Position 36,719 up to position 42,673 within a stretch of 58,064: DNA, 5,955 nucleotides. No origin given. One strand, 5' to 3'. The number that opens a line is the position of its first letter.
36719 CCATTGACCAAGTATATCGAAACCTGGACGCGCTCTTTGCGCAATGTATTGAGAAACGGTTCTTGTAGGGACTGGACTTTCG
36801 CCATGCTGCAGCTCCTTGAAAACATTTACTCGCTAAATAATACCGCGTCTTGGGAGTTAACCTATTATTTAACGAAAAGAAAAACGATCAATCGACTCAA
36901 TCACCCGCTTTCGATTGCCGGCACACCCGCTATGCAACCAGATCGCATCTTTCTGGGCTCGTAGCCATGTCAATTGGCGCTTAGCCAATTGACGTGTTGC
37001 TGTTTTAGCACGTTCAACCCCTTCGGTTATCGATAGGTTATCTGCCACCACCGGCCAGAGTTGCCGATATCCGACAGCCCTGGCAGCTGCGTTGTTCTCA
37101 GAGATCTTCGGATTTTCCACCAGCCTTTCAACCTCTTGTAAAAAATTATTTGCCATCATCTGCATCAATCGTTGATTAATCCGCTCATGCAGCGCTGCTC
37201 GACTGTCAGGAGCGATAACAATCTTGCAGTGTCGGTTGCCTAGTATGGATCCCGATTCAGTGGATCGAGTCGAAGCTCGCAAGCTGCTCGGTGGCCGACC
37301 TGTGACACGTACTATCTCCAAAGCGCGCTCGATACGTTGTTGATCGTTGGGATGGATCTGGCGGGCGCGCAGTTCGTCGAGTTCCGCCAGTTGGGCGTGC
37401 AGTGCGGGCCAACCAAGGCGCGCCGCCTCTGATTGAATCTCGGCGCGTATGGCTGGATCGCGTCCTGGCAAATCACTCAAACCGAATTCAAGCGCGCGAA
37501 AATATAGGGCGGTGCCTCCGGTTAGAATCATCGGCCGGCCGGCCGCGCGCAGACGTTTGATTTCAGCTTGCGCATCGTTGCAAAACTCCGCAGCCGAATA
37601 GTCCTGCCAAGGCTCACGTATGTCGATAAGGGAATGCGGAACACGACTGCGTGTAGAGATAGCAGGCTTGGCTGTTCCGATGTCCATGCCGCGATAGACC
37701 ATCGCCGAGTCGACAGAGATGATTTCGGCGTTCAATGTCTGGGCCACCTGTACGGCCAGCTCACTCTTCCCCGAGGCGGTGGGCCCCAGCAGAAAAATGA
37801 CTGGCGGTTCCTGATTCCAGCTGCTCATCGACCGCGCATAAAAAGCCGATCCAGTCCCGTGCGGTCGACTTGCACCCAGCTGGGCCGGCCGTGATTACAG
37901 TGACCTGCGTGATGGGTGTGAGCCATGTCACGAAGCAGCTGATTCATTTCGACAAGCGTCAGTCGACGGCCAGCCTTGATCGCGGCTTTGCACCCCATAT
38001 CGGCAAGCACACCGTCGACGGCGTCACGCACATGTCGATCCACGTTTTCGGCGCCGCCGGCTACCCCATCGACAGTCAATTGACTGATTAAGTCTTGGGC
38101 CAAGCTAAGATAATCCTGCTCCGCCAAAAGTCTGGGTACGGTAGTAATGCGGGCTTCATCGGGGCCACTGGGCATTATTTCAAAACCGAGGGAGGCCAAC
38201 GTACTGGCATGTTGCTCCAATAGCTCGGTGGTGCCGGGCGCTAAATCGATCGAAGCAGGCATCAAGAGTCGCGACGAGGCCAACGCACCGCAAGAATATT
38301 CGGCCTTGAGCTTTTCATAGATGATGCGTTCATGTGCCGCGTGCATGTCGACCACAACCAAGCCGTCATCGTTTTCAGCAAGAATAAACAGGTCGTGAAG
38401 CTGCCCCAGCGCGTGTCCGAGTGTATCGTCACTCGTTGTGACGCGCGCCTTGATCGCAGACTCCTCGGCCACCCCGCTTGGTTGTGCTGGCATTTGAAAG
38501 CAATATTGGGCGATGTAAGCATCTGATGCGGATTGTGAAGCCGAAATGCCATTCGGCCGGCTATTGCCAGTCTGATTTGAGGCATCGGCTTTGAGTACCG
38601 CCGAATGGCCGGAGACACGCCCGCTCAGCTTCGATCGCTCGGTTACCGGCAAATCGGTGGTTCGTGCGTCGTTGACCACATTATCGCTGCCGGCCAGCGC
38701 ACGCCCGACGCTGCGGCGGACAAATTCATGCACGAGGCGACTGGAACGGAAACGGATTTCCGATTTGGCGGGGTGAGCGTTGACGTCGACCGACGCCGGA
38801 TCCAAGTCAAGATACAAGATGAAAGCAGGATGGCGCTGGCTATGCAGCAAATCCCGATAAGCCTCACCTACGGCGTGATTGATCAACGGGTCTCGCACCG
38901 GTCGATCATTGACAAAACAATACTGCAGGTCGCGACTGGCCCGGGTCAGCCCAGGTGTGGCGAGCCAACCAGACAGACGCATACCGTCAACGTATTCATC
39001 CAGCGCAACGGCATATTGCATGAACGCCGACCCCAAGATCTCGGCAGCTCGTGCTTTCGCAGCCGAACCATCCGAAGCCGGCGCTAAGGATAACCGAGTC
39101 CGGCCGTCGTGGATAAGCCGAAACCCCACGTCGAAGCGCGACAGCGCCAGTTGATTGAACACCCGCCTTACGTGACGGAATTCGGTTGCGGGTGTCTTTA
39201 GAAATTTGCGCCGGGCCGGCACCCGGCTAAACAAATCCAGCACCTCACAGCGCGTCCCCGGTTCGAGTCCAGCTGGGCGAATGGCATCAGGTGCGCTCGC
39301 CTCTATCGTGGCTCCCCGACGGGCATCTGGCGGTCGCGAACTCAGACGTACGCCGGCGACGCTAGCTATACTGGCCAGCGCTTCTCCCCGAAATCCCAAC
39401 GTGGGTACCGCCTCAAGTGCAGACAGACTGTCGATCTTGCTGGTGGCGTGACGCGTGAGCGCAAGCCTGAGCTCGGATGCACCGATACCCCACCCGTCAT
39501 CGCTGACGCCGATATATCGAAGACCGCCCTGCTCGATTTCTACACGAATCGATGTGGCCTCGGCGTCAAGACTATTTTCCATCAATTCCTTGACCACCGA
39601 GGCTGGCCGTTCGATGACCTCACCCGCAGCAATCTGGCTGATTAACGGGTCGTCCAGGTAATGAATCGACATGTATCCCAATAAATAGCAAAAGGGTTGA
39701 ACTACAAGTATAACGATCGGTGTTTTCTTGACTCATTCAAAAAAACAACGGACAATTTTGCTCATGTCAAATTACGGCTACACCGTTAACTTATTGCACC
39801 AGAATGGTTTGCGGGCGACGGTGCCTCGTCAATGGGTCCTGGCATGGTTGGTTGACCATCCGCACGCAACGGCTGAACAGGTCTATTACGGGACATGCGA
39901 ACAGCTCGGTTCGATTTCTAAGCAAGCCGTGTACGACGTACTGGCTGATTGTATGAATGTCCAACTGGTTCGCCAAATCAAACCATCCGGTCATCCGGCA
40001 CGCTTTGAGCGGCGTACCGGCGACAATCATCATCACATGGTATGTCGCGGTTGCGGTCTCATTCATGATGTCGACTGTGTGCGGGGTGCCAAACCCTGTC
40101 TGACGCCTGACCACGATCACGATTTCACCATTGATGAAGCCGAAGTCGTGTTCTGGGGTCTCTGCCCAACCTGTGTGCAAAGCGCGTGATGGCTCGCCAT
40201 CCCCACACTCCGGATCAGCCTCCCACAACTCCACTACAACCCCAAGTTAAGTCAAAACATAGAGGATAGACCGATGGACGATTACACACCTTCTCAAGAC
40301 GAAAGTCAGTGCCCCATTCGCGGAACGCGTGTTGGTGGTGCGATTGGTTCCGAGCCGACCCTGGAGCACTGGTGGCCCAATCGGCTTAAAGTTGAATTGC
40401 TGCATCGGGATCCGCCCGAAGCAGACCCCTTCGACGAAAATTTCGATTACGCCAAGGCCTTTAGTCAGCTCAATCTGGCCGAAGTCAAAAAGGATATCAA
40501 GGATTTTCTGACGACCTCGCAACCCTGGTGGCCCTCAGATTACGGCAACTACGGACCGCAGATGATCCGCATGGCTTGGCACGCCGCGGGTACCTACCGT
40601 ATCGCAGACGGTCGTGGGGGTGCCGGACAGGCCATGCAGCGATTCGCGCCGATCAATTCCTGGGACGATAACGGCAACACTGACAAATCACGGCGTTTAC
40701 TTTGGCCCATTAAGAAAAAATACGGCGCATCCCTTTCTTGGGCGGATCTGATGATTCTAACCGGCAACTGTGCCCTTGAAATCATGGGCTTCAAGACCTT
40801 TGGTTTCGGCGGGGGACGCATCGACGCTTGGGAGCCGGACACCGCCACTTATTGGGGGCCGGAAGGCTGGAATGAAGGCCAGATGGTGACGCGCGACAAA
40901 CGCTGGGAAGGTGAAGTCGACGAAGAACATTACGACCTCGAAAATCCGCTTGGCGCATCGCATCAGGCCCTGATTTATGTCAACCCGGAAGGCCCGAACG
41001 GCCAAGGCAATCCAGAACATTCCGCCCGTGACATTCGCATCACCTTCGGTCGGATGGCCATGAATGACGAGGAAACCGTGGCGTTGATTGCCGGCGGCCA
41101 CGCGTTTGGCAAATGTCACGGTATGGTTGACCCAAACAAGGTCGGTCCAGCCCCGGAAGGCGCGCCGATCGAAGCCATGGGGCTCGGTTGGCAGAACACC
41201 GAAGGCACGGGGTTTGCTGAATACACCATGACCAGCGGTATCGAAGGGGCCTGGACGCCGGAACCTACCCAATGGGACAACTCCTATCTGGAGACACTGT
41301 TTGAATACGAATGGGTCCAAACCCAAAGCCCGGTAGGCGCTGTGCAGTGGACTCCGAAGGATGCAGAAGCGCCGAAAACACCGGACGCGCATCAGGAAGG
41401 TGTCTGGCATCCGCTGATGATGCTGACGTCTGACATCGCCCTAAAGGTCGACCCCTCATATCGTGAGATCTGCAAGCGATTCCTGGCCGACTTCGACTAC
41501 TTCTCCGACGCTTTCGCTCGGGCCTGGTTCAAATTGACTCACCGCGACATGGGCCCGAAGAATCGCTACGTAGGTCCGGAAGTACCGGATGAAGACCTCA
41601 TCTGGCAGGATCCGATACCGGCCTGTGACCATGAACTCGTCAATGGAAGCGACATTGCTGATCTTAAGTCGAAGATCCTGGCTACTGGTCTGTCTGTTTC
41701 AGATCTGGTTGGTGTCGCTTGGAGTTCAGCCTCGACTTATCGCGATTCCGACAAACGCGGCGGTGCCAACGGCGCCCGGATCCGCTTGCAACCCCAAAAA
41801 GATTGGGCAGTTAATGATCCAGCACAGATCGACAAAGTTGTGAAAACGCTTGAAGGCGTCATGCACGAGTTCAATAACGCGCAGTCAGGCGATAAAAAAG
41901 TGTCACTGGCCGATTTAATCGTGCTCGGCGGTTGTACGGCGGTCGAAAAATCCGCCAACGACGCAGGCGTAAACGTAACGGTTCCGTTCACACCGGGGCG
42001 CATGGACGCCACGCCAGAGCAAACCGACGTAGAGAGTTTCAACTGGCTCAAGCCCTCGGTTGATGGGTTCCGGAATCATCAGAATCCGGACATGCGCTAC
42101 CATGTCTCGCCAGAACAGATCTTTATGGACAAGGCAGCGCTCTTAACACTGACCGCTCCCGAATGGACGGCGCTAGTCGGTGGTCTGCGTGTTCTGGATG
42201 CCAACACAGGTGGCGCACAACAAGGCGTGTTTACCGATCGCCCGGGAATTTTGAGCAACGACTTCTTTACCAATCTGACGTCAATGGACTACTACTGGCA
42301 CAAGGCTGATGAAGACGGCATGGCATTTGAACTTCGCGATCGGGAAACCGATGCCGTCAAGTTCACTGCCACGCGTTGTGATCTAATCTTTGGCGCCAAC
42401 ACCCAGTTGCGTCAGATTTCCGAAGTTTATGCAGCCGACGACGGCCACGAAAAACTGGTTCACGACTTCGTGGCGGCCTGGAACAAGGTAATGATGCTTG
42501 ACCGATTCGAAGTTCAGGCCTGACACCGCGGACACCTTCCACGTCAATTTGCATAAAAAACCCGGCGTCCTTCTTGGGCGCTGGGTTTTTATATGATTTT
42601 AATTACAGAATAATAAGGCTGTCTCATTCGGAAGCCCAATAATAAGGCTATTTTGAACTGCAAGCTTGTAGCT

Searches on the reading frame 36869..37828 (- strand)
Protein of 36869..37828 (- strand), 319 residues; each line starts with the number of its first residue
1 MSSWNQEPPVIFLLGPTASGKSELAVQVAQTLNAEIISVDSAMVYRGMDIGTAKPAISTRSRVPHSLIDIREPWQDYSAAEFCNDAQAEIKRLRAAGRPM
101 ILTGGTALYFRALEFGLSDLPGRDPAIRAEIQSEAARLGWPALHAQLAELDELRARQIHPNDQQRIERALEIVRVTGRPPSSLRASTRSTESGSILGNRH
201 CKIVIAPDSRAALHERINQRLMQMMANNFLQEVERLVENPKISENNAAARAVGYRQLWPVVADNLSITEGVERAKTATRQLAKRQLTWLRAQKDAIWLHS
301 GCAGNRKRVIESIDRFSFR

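Call 11: search_protein_families(library=pfam, proteins=[window:36869-37828:-])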
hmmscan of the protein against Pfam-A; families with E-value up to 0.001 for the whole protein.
window:36869-37828:- (319 aa): 4 families
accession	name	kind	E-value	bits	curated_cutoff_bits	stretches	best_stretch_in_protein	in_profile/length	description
PF01715.23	IPPT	-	2.6e-78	263.5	23.6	1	44-292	2-243/243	IPP transferase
PF01745.22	IPT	-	5.1e-07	29.8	20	1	11-105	4-98/233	Isopentenyl transferase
PF13671.12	AAA_33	-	0.0001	23.1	27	1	10-102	1-75/143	AAA domain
PF02224.24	Cytidylate_kin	-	0.00018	21.7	26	0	14-48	4-36/211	Cytidylate kinase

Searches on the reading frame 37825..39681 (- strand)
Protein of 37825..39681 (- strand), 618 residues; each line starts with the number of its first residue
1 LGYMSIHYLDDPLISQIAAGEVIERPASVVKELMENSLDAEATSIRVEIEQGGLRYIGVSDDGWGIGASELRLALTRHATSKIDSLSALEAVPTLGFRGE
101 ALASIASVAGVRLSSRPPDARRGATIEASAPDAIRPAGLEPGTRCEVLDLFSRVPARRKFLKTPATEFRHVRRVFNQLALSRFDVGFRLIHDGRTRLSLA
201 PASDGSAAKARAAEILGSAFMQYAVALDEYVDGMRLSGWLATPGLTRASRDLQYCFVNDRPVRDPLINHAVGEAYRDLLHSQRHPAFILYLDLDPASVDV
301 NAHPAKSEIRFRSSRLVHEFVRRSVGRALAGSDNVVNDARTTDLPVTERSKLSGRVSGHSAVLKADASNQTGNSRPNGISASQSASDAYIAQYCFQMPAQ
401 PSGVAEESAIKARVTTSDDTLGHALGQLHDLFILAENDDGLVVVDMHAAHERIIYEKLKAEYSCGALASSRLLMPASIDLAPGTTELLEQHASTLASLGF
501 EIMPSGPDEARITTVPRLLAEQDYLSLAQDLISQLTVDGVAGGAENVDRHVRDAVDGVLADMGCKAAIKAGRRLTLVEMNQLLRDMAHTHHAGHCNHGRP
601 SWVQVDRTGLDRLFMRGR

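Call 11: search_protein_families(library=pfam, proteins=[window:37825-39681:-])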
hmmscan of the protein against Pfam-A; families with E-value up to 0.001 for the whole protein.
window:37825-39681:- (618 aa): 4 families
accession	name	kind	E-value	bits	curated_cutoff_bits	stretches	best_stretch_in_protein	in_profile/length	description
PF01119.25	DNA_mis_repair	-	9.7e-37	125.7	26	1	213-329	2-118/119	DNA mismatch repair protein, C-terminal domain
PF08676.16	MutL_C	-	3.4e-35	121.3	25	1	425-574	1-142/142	MutL C terminal dimerisation domain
PF13589.12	HATPase_c_3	-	1.2e-08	35.5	25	1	27-116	4-93/137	Histidine kinase-, DNA gyrase B-, and HSP90-like ATPase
PF02518.31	HATPase_c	-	0.00019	22.3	26.4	1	24-80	4-63/111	Histidine kinase-, DNA gyrase B-, and HSP90-like ATPase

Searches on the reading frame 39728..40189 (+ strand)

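Call 47: search_protein_families(library=pfam, proteins=[window:39728-40189:+], max_evalue=0.01)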
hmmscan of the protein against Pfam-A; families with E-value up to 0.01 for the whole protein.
window:39728-40189:+ (153 aa): 2 families
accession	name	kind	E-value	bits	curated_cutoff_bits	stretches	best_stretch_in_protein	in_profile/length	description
PF01475.25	FUR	-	2.1e-16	60.6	23.1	1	26-116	2-94/121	Ferric uptake regulator family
PF14803.11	Zn_ribbon_Nudix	-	0.0013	19.1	25.6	1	88-113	7-32/34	Nudix N-terminal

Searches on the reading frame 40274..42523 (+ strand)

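Call 11: search_protein_families(library=pfam, proteins=[window:40274-42523:+])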
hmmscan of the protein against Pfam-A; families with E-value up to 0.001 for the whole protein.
window:40274-42523:+ (749 aa): 1 family
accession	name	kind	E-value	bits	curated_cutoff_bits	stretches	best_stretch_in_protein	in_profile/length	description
PF00141.28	peroxidase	-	2.1e-66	224.6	27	2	89-405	11-236/237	Peroxidase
